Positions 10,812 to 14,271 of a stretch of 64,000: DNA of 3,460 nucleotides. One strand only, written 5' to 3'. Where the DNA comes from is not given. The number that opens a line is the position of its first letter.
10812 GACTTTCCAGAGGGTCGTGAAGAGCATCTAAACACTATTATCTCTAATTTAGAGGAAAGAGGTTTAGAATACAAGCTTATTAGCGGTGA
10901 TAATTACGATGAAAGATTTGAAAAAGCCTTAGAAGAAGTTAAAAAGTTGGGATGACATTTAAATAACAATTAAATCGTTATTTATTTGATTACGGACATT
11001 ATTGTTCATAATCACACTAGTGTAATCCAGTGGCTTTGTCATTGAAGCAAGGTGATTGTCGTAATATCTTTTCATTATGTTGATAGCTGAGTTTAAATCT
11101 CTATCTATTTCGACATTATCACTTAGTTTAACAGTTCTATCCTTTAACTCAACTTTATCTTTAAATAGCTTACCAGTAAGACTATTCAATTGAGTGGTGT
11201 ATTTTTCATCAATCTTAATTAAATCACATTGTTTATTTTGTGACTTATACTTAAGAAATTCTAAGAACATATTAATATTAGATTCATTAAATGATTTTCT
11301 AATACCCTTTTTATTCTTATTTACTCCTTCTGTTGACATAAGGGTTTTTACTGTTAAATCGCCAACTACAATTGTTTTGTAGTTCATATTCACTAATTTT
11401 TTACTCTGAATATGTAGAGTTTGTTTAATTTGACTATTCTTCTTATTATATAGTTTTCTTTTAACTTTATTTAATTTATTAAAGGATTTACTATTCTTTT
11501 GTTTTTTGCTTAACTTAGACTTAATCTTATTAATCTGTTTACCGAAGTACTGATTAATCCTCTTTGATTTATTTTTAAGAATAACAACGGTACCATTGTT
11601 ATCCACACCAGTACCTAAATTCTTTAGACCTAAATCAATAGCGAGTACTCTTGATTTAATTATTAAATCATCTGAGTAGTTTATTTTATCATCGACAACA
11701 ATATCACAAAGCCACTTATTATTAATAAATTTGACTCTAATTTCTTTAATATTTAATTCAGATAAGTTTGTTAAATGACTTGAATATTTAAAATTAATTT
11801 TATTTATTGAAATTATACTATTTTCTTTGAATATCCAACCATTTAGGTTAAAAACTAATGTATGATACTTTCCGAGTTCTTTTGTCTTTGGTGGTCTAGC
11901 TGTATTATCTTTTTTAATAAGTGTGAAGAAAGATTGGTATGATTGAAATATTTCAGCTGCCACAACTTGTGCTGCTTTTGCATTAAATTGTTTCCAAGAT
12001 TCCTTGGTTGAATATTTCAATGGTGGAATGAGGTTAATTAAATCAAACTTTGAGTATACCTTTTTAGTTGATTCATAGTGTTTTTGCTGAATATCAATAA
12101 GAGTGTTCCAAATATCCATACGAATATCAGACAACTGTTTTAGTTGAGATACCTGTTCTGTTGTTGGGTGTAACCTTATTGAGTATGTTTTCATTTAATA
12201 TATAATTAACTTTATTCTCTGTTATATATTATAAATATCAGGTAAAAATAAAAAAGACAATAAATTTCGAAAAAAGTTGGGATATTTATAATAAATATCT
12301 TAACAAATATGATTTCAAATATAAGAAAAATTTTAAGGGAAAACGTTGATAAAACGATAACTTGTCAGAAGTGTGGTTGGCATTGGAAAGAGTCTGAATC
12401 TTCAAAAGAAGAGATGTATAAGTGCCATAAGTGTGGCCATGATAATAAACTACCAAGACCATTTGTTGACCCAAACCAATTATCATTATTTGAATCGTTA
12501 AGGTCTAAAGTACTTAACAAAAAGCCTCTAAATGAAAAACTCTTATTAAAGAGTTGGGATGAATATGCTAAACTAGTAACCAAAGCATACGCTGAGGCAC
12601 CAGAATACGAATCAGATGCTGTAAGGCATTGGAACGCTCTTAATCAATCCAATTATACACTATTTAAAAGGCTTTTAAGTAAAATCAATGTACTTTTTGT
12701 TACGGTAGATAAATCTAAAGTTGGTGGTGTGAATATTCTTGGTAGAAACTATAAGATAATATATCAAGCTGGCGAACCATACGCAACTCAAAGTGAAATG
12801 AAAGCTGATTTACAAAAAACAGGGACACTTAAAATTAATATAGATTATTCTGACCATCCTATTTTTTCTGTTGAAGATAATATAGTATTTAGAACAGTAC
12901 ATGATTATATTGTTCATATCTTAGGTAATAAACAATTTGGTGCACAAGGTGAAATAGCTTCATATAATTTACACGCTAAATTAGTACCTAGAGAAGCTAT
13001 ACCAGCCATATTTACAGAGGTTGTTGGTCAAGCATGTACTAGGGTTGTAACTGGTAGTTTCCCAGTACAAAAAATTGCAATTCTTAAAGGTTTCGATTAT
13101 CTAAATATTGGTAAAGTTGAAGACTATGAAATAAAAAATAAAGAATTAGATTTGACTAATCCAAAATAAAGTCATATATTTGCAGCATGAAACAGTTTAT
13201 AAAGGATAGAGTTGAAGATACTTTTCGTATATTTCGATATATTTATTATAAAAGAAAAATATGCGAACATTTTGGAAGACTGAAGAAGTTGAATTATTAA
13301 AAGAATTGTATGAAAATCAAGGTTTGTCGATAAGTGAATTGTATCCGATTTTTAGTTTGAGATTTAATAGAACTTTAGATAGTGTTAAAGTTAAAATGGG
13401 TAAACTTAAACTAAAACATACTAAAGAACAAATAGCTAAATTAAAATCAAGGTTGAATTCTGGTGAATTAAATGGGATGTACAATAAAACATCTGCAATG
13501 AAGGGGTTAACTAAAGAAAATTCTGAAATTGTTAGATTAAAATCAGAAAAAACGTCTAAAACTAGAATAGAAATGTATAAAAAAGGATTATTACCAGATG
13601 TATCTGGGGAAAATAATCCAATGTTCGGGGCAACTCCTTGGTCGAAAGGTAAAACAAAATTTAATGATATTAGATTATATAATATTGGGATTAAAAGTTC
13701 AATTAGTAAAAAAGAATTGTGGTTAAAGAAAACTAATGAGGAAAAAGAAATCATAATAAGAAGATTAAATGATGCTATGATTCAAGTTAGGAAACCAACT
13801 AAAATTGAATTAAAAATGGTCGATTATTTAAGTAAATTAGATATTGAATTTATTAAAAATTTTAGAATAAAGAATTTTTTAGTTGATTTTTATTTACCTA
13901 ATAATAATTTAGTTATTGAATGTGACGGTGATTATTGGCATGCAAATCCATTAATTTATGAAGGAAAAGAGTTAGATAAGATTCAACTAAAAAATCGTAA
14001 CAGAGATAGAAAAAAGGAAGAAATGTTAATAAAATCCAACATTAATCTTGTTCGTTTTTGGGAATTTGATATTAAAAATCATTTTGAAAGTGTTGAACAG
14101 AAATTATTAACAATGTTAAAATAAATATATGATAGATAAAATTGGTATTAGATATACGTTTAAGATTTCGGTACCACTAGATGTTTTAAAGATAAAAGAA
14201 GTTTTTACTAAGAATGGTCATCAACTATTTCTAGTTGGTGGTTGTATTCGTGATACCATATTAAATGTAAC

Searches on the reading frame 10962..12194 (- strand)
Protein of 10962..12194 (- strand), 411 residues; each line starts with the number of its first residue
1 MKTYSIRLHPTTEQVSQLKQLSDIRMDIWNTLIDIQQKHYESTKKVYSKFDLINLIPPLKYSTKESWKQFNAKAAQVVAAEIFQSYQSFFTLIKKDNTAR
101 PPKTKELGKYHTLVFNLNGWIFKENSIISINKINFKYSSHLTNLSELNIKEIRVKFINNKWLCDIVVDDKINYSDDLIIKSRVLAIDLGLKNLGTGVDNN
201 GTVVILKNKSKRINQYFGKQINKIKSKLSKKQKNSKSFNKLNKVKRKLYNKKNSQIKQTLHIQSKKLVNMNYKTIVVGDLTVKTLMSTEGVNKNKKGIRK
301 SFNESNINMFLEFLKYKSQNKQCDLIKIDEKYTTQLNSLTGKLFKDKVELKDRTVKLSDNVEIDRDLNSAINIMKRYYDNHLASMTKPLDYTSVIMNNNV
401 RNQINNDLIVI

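Call 84: search_protein_families(library=phrogs, proteins=[window:10962-12194:-], max_evalue=0.00001)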
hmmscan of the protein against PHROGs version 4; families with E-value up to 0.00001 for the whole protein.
window:10962-12194:- (411 aa): 2 families
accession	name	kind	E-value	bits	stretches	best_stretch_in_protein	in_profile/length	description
phrog_506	-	integration and excision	1.8e-59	202.9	1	1-384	7-371/403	transposase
phrog_12300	-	integration and excision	6.5e-16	59.3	1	149-374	30-238/286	transposase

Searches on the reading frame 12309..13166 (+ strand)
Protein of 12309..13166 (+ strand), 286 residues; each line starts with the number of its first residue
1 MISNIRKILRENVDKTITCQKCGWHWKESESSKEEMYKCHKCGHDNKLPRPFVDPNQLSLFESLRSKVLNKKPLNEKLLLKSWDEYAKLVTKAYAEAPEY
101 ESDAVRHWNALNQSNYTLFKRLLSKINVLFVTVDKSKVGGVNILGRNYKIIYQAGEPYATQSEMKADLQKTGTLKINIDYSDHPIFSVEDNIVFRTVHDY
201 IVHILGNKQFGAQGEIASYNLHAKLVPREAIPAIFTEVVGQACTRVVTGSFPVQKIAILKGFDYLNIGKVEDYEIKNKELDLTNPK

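Call 113: search_protein_families(library=phrogs, proteins=[window:12309-13166:+], max_evalue=0.00001)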
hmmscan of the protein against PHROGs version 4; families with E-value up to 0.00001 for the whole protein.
window:12309-13166:+ (286 aa): 1 family
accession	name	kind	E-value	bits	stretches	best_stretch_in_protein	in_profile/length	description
phrog_3170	-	unknown function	9e-17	62.2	1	155-264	161-272/433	-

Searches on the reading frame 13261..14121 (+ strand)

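Call 84: search_protein_families(library=phrogs, proteins=[window:13261-14121:+], max_evalue=0.00001)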
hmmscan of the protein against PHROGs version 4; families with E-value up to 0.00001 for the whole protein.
window:13261-14121:+ (287 aa): 4 families
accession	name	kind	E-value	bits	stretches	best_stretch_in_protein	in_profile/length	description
phrog_559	-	DNA, RNA and nucleotide metabolism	1.9e-11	44.5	1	179-284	305-413/607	HNH endonuclease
phrog_3339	-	DNA, RNA and nucleotide metabolism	1.6e-09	38.4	1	62-284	192-350/536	homing endonuclease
phrog_9084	-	DNA, RNA and nucleotide metabolism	1.2e-06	29.7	1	133-273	13-159/187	homing endonuclease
phrog_4538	-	unknown function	1.3e-06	28.5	1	183-264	234-313/447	-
